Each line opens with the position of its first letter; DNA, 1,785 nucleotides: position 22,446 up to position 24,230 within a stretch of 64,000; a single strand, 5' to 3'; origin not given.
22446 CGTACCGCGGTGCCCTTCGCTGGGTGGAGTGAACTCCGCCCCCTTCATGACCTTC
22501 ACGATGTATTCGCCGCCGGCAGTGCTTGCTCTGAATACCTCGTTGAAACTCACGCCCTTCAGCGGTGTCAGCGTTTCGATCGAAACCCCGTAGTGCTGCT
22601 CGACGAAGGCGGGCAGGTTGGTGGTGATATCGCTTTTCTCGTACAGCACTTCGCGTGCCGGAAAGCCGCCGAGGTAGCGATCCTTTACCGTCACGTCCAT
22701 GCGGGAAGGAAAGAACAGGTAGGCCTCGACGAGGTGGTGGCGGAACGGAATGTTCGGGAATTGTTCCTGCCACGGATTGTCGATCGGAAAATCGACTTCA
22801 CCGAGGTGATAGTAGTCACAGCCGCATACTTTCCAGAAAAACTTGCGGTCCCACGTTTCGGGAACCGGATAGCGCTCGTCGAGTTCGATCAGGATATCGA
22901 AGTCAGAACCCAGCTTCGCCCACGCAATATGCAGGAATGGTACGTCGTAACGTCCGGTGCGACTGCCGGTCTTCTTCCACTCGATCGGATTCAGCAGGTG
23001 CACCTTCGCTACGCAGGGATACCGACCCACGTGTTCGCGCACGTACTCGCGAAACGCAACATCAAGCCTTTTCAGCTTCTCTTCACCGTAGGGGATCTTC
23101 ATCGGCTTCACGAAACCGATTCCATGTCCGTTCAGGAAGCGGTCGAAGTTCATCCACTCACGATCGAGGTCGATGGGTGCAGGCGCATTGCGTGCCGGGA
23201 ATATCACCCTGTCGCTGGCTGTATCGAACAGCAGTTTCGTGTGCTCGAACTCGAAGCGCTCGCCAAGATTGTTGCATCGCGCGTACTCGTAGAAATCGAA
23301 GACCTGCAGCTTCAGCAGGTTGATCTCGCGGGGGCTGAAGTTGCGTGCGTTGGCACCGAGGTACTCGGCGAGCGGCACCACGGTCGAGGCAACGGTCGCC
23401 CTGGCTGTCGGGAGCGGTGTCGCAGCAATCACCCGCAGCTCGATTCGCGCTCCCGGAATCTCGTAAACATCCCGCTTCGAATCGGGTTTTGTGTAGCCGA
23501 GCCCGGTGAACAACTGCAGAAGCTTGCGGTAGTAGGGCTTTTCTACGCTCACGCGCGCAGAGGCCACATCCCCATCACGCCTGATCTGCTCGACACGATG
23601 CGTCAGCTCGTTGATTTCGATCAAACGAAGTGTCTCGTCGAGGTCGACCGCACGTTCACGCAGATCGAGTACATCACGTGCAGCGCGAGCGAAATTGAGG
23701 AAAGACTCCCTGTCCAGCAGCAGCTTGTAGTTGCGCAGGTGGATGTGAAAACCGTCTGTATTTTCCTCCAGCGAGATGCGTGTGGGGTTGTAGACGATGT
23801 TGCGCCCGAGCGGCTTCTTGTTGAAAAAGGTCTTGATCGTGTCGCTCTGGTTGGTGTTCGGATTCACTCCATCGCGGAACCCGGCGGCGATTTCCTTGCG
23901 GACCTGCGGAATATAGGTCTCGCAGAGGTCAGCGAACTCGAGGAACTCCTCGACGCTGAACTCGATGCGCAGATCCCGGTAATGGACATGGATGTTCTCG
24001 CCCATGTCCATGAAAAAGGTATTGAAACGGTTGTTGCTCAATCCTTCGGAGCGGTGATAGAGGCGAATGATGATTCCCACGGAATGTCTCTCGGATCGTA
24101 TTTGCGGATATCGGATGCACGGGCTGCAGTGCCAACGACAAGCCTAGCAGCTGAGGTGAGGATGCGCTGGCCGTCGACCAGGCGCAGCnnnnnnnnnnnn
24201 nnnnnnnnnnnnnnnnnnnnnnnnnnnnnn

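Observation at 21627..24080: Orphan 817-aa multidomain protein (novel duplicated N-terminal module, possible NTase segment, APH-like kinase) downstream of SOS-controlled dnaE2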

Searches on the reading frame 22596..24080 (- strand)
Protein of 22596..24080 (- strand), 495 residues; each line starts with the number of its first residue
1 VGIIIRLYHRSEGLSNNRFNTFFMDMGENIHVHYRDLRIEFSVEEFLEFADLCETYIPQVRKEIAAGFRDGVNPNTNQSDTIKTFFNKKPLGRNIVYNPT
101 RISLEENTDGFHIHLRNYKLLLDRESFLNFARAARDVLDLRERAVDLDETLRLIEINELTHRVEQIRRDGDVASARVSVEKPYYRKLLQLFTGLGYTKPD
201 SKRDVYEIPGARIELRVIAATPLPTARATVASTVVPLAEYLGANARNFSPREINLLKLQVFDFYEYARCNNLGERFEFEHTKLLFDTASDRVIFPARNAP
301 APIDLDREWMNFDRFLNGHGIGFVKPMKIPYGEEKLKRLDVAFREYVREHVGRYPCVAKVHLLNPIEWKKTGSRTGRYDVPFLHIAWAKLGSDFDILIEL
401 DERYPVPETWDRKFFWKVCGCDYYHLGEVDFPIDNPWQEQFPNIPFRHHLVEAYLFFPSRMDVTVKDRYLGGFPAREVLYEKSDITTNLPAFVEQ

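Call 18: predict_structure(alignment_id=A1)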
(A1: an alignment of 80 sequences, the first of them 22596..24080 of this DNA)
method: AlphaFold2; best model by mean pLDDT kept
length: 495 residues; sequences in the alignment: 80
mean_pLDDT: 88.8   pTM: 0.64
mean pLDDT of the five models: 88.8, 88.0, 87.1, 86.8, 85.8
residues with pLDDT >= 90: 287; 70-90: 170; 50-70: 37; < 50: 1
segments of 3 or more residues with pLDDT < 50: none
pLDDT, mean of each block of 10 residues (from residue 1): 79 78 83 87 89 89 80 62 73 78 88 88 88 80 88 88 91 94 91 94 94 93 60 92 91 97 98 97 95 96 96 96 92 91 97 96 81 80 94 96 97 96 97 95 97 98 97 91 71 72
secondary structure, 60 per line:
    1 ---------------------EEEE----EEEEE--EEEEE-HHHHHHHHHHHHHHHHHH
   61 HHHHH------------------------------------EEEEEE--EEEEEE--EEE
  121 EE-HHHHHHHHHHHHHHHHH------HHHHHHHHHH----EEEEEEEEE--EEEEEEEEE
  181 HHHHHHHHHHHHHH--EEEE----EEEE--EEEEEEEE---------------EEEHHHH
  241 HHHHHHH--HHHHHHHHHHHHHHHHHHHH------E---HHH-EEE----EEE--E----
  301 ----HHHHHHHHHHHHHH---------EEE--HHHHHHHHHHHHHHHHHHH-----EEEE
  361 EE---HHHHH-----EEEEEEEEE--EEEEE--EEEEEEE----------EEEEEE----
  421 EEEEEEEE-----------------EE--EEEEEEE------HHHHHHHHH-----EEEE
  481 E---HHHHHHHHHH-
elements in order: E22-25 E30-34 E37-41 H43-65 E102-107 E110-115 E118-122 H124-140 H147-156 E161-169 E172-180 H181-194 E197-200 E205-208 E211-218 E234-236 H237-247 H250-269 E284-286 E291-293 H305-318 E328-330 H333-351 E357-362 H366-370 E376-384 E387-391 E394-400 E411-416 E421-428 E450-456 H463-471 E477-481 H485-494

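Call 29: fold_search(model_id=the predicted structure, library=pdb)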
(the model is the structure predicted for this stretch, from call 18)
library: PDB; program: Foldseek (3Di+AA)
matches with E <= 10: 535; with E <= 0.001: 0
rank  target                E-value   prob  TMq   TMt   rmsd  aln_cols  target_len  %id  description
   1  5cfu                  7.3e-02  0.77  0.13  0.34  15.8       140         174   14  Crystal Structure of ANT(2")-Ia in complex with adenylyl-2"-tobramycin (released 2016-07-20)
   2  4wqk                  9.8e-02  0.80  0.13  0.34  14.8       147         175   10  Crystal structure of aminoglycoside nucleotidylyltransferase ANT(2")-Ia, apo form (released 2014-11-12)
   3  5cfs                  1.6e-01  0.66  0.13  0.34  14.6       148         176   10  Crystal Structure of ANT(2")-Ia in complex with AMPCPP and tobramycin (released 2016-03-16)
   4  2rff                  1.6e-01  0.57  0.13  0.47  12.2       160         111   11  Crystal structure of a putative nucleotidyltransferase (NP_343093.1) from Sulfolobus solfataricus at 1.40 A resolution (released 2007-10-16)
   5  4fo1_A                1.7e-01  0.99  0.13  0.38   4.2        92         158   14  Crystal structure of lincosamide antibiotic adenylyltransferase LnuA, apo (released 2012-07-04)
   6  4xje                  1.8e-01  0.63  0.13  0.33  14.8       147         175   10  CRYSTAL STRUCTURE OF ANT(2") IN COMPLEX WITH AMP AND TOBRAMYCIN (released 2016-01-20)
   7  5l2q_D                2.4e-01  0.84  0.11  0.17   5.0        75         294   11  Serine/threonine-protein kinase 40 (STK40) kinase homology domain (released 2017-02-01)
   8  8zsb_A                2.4e-01  0.35  0.10  0.15  10.4       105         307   11  Cryo-EM structure of human ZnT1, in the absence of zinc, determined in outward-facing conformation (released 2024-08-21)
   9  9g41_A                2.4e-01  0.16  0.11  0.05  14.1       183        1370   11  Mouse Teneurin2 dimer variant A0B1 (released 2026-01-21)
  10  7old_SH               2.4e-01  0.12  0.08  0.16  12.0       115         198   17  Thermophilic eukaryotic 80S ribosome at pe/E (TI)-POST state (released 2022-01-26)
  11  4x4p_E                2.4e-01  0.09  0.11  0.12  16.1       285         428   12  Crystal structure of the A.fulgidus CCA-adding enzyme in complex with a G70A arginyl-tRNA minihelix ending in CCAC (released 2015-02-11)
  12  6cfw_K                2.7e-01  0.72  0.11  0.30   7.7        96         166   16  cryoEM structure of a respiratory membrane-bound hydrogenase (released 2018-05-23)
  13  5wew_B                2.7e-01  0.18  0.09  0.25  16.5       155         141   14  Crystal structure of Klebsiella pneumoniae fosfomycin resistance protein (FosAKP) with inhibitor (ANY1) bound (released 2018-07-18)
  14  8opp_A                3.0e-01  0.06  0.11  0.08  24.2       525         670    8  Structure of human terminal uridylyltransferase 7 (hTUT7/ZCCHC6) bound with pre-let7g miRNA and UTPalphaS (released 2024-07-24)
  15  2r5t                  3.8e-01  0.54  0.13  0.22  10.0       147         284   11  Crystal Structure of Inactive Serum and Glucocorticoid- Regulated Kinase 1 in Complex with AMP-PNP (released 2008-09-09)
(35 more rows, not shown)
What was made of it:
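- On pol-beta-superfamily nucleotidyltransferase: The top Foldseek ranks are ANT(2'')-Ia, LnuA, a Sulfolobus NTase, the CCA-adding enzyme and CdnC, but E is 0.07 or worse (call 29).
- The best fold matches of the middle domain are small-molecule nucleotidyltransferases, ANT(2'')-Ia and LnuA (call 29). The fold matches to ANT(2'')-Ia and LnuA are the best available (call 29).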

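Call 33: find_related_loci(query=A1, collection=genome_contigs, flank=10000)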
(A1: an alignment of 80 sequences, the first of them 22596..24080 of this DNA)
Query A1 (495 aa) in genome_contigs; peptide patterns used: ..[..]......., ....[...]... (x = any residue, [..] = any of these).
140 stretches matched a pattern; 100 encode a relative of the query (tblastn E <= 1e-3); the best 80 are kept; 80 distinct loci.
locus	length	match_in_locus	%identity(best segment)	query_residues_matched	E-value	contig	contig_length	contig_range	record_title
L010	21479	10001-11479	86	1-493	0e+0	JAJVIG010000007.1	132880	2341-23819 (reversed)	MAG: Pseudomonadales bacterium isolate Bin_69 c_000000000642, whole genome shotgun sequence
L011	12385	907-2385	86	1-493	0e+0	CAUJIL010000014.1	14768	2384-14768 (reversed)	MAG: Pseudomonadota bacterium isolate KLAP58 genome assembly, contig: KLAP58_139465, whole genome shotgun sequence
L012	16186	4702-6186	71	1-495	0e+0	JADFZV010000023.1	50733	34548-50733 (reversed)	MAG: Alphaproteobacteria bacterium isolate nKLKbin1 nKLK_bin1_NODE_23_length_50733_cov_3.890823, whole genome shotgun se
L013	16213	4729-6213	70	1-495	0e+0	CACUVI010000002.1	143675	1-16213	Rhodospirillaceae bacterium LM-1 genome assembly, contig: MTBLM1_Contig_10, whole genome shotgun sequence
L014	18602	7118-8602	71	1-495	0e+0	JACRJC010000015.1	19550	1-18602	MAG: Rhodospirillales bacterium isolate NC_groundwater_1819_Pr3_B-0.1um_61_64 SR-2_scaffold_141_1026042, whole genome sh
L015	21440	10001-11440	44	1-485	4e-127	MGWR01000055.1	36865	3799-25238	MAG: Gallionellales bacterium GWA2_60_142 gwa2_scaffold_5105, whole genome shotgun sequence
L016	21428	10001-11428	42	1-480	4e-123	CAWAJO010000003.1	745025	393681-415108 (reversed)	MAG: uncultured beta proteobacterium isolate MFD02416.bin.1.48 genome assembly, contig: contig_52897, whole genome shotg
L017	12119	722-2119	38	1-469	5e-93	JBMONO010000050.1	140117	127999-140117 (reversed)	MAG: Thermodesulfobacteriota bacterium isolate Betzabe_MAG078 MAG078_50, whole genome shotgun sequence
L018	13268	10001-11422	36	1-479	3e-92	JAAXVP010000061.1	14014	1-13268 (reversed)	MAG: Thiobacillus sp. isolate W9_Combined_metabat1_065 W9_Combined_metabat1_065_NODE_2327, whole genome shotgun sequence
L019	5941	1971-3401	37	1-478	7e-90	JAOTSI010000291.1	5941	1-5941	MAG: Desulfobulbaceae bacterium isolate 13_Jan_SF_Bin14 13_Jan_SF_Bin14_scaffold_3817_c1, whole genome shotgun sequence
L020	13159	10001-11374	36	1-458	5e-87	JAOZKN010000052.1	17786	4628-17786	MAG: Desulfocapsa sp. isolate GMC10_bin_7 NODE_1833_length_17786_cov_16.705375, whole genome shotgun sequence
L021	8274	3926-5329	36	1-470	8e-86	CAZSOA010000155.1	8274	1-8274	MAG TPA_asm: uncultured Desulfofustis sp. isolate binchicken_co168_49 genome assembly, contig: NODE_13829_length_8274_co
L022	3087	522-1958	37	1-482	8e-87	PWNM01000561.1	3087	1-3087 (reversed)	MAG: Candidatus Hydrogenedentota bacterium isolate CSSed10_315 CS-Sed10-C127183, whole genome shotgun sequence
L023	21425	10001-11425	34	1-476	4e-85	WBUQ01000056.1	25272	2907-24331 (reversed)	MAG: Desulfobulbaceae bacterium isolate SB20 contig_984, whole genome shotgun sequence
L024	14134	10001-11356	37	1-456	5e-84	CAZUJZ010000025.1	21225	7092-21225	MAG TPA_asm: uncultured Desulfofustis sp. isolate SRP332253_co1_173 genome assembly, contig: NODE_3928_length_21225_cov_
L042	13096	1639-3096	32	1-483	2e-65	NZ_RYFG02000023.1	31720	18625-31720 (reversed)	Candidatus Methylobacter oryzae strain KRF1 scaffold30, whole genome shotgun sequence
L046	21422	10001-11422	32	1-476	4e-63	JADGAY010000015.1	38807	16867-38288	MAG: Magnetococcales bacterium isolate nQXH2bin1 nQXH2_bin1_NODE_145_length_38807_cov_22.473292, whole genome shotgun se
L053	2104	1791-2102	97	1-104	5e-63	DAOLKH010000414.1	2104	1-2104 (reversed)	MAG TPA_asm: Pseudomonadales bacterium isolate AMR_MDS_0331 NODE_37334_length_2104_cov_4.397267, whole genome shotgun se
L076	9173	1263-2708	30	1-483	4e-58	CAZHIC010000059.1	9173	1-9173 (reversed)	MAG TPA_asm: uncultured Gallionellaceae bacterium isolate ERP125453_co2_188 genome assembly, contig: NODE_3608_length_91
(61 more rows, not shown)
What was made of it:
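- Relatives were confirmed in 100 places among species-representative genomes (call 33).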

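Call 35: search_solved_structures(query=A1, max_evalue=10)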
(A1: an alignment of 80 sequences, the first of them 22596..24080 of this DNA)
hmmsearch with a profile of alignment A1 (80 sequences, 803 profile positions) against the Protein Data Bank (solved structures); distinct sequences matched with E-value up to 10: 33.
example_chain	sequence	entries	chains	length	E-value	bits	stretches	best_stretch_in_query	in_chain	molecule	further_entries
2ppq_A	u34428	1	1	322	4.9e-15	58.2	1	505-760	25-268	Homoserine kinase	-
6sum_A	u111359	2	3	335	8.4e-13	50.8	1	491-766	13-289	AMICOUMACIN KINASE | APH domain-containing protein, amicoumacin kinase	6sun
6sui_A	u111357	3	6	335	2.5e-12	49.2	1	488-765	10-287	Phosphotransferase enzyme family protein | Phosphotransferase enzyme family protein, amicoumacin kinase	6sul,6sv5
1zyl_A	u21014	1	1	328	5.7e-10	41.4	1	514-771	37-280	Hypothetical protein yihE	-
2q83_A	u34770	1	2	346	1e-09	40.6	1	487-757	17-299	YtaA protein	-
6ef6_A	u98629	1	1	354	5.8e-09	38.1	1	489-767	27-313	Aminoglycoside phosphotransferase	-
4pdy_A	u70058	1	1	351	2.8e-08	35.8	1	565-763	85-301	Aminoglycoside phosphotransferase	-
3c5i_A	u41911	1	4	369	4.9e-07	31.7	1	607-729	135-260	Choline kinase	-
3fi8_A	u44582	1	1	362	8e-06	27.7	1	606-726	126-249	Choline kinase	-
6yxs_A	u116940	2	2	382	9e-06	27.5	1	606-726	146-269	Choline kinase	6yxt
4h05_A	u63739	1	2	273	0.003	19.2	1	589-745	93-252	Aminoglycoside-O-phosphotransferase VIII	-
8agy_A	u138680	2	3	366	0.0069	18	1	680-718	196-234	Corramycin phosphotransferase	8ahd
4oau_C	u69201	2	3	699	0.075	14.6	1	651-707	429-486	2-5A-dependent ribonuclease | PROTEIN (RNase L)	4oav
7s3l_A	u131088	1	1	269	0.1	14.1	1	663-716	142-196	Aminoglycoside phosphotransferase family protein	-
5ntt_A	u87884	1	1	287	0.13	13.8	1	601-708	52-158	Dual specificity protein kinase TTK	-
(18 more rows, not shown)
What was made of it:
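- The kinase's nearest solved relatives are small-molecule kinases (type II homoserine kinase, amicoumacin kinase) as much as protein kinases (YihE, YtaA) (call 35). The kinase is related to YihE/RdoA-type protein kinases (call 35). The closest solved kinases act on small molecules (homoserine kinase 2ppq, amicoumacin kinase 6sum, choline kinases; call 35).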

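Call 83: search_protein_families(library=pfam, proteins=[L076:3714-4547:+, L046:12448-13329:+, L042:4089-4940:+], max_evalue=0.01)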
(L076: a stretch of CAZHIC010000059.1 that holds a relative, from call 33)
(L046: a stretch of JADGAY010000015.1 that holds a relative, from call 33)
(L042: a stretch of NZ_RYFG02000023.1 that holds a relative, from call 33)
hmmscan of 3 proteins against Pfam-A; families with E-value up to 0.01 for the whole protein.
L076:3714-4547:+ (278 aa): 4 families
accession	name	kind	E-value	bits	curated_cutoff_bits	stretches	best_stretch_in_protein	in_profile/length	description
PF13688.12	Reprolysin_5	-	6.8e-08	33.4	27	1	28-194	9-164/196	Metallo-peptidase family M12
PF13582.12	Reprolysin_3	-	2.6e-07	31.6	22.4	1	46-170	3-122/123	Metallo-peptidase family M12B Reprolysin-like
PF13583.11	Reprolysin_4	-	0.0057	16.8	22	1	128-194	119-179/203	Metallo-peptidase family M12B Reprolysin-like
PF01421.25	Reprolysin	-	0.0099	16.3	20.8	0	64-180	41-157/200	Reprolysin (M12B) family zinc metalloprotease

L046:12448-13329:+ (294 aa): 3 families
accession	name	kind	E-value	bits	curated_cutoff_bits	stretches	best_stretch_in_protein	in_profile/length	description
PF13688.12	Reprolysin_5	-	3.2e-06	28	27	1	45-179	24-160/196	Metallo-peptidase family M12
PF13582.12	Reprolysin_3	-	1.2e-05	26.2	22.4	1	54-172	8-122/123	Metallo-peptidase family M12B Reprolysin-like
PF13583.11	Reprolysin_4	-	0.0021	18.2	22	1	44-181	23-159/203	Metallo-peptidase family M12B Reprolysin-like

L042:4089-4940:+ (284 aa): 3 families
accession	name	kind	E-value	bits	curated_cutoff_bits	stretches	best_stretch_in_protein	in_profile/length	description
PF13688.12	Reprolysin_5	-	1.2e-08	35.9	27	1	36-213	16-184/196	Metallo-peptidase family M12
PF13582.12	Reprolysin_3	-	1.3e-05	26.1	22.4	1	104-171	58-122/123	Metallo-peptidase family M12B Reprolysin-like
PF13583.11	Reprolysin_4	-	0.0011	19.1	22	1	127-214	108-174/203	Metallo-peptidase family M12B Reprolysin-like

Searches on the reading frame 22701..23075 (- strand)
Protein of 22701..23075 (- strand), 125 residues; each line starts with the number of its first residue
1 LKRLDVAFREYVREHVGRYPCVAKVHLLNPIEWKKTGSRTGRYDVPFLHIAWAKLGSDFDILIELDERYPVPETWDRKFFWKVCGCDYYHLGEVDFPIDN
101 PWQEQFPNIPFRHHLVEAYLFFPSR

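Call 101: find_homologous_proteins(query=A5, max_evalue=0.01)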
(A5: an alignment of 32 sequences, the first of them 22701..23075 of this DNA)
Query A5 (32 sequences) (125 aa, profile of the alignment): 2 proteins with E <= 0.01 among 1100 candidates.
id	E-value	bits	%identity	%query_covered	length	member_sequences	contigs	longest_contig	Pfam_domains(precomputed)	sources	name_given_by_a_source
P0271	1.6e-45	172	41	99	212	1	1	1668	-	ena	-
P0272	2.1e-13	68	34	38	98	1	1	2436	-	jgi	-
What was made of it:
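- Tried and rejected: A homologue search with the NTase-region profile gave only two family fragments (call 101).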

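Call 102: search_solved_structures(query=A5, max_evalue=10, show_alignments=3)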
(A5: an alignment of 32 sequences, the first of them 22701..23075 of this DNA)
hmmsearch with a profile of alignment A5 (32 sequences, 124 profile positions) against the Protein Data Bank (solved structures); distinct sequences matched with E-value up to 10: 6.
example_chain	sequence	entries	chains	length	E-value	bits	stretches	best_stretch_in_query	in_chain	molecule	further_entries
2q3h_A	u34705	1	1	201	0.24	14.7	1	41-94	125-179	Ras homolog gene family, member U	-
1o77_A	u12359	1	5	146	0.28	14.5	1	23-78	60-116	TOLL-LIKE RECEPTOR 2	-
8c7f_A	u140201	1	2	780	0.29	14.4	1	8-64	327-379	Xylosidase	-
1fyx_A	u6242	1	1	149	0.3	14.4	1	23-77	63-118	TOLL-LIKE RECEPTOR 2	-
7zb3_A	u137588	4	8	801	0.3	14.3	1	8-64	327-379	Beta-xylosidase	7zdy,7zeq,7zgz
1fyw_A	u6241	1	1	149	0.37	14.1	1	23-78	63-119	TOLL-LIKE RECEPTOR 2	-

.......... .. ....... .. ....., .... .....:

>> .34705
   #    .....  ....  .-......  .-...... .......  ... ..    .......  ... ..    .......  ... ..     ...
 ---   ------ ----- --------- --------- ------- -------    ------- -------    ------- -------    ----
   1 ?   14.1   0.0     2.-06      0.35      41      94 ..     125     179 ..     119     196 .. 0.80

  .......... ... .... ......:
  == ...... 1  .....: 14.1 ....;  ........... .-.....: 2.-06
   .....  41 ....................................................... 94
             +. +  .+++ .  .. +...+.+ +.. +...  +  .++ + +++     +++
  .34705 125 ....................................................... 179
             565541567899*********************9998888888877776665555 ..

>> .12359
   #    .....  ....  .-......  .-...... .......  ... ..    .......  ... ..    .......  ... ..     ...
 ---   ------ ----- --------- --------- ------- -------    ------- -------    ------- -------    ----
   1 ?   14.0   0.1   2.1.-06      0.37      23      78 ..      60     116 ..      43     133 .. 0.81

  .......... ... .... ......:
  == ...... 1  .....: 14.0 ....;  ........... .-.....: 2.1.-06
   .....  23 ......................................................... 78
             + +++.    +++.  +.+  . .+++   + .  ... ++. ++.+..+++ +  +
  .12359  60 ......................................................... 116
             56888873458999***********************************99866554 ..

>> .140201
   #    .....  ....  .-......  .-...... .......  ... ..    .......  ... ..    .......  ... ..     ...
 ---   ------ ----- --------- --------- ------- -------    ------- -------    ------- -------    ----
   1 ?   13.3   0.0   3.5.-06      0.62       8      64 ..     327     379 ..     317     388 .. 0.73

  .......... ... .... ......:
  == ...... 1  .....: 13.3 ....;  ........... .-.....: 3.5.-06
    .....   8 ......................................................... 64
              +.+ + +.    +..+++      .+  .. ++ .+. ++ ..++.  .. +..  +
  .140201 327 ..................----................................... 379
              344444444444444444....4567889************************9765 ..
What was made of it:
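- Closest known: Minimal pol-beta-superfamily nucleotidyltransferases. Different: There is no profile-level sequence link (calls 101, 102).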
